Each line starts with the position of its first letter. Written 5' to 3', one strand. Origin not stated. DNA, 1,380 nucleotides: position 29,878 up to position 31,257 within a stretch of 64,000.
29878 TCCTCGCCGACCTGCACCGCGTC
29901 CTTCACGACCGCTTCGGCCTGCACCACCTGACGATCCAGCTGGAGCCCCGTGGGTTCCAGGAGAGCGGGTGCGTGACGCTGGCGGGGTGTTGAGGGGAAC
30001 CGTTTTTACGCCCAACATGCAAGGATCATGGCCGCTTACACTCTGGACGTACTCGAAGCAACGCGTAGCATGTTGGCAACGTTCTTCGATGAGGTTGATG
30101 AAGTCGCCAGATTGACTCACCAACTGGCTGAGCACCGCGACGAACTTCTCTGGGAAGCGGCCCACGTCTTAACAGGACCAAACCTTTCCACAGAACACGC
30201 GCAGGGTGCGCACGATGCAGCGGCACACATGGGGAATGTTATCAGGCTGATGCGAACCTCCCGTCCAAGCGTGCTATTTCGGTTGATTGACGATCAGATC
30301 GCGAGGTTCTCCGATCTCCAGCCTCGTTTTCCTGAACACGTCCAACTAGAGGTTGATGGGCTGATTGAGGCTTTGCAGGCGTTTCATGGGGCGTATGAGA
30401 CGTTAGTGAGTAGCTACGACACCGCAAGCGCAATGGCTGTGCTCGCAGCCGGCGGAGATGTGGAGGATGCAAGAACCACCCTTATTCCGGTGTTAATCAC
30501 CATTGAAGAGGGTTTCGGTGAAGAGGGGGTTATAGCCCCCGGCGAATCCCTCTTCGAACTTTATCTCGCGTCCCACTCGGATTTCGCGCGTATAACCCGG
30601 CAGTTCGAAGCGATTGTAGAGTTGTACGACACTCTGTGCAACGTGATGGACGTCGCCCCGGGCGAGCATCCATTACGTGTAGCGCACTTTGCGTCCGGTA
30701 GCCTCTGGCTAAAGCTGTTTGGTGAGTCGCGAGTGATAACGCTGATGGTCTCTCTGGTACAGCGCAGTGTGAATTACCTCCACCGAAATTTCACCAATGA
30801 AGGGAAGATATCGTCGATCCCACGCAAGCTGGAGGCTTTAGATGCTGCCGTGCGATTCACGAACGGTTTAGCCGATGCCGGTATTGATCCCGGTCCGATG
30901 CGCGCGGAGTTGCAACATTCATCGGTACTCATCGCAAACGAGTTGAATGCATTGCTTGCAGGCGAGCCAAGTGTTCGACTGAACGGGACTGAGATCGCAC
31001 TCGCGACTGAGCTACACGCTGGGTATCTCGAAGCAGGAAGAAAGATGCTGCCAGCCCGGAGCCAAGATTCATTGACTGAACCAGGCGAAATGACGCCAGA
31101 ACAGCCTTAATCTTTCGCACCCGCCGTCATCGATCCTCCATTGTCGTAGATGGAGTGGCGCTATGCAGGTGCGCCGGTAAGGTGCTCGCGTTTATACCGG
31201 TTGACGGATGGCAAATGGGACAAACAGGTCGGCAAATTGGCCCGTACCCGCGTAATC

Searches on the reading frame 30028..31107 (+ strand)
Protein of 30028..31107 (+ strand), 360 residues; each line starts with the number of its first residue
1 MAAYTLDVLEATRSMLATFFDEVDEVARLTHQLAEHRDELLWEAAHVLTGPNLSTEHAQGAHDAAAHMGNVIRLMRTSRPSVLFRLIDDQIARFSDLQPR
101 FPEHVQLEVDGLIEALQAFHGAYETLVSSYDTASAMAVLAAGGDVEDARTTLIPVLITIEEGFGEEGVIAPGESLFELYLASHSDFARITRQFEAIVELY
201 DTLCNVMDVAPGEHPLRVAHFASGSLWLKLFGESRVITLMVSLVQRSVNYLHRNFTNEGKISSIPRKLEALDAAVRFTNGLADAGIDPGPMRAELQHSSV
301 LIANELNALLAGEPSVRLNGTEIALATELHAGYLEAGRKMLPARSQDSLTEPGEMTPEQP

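Call 124: search_dna_similar(query=window:30028-31107:+, collection=plasmids, mode=protein, max_evalue=0.00001, max_rows=5)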
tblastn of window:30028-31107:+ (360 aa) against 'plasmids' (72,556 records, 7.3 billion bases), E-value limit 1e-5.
Records with a match: 2; places in all: 2; records where one place covers at least 80% of the query: 0.
Best place of each record, by identity: <60% 2.
By first word of the organism name: Nostoc 1; Vibrio 1.
By predicted mobility (MOB-suite, as given by PLSDB): mobilizable 1; conjugative 1.
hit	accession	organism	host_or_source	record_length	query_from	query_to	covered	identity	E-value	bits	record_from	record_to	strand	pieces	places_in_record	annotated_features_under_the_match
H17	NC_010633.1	Nostoc punctiforme PCC 73102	-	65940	122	354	65%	32.3%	3e-31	132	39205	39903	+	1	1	hypothetical protein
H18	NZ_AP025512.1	Vibrio tasmaniensis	-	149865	68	342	76%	22.2%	5e-15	84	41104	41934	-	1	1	hypothetical protein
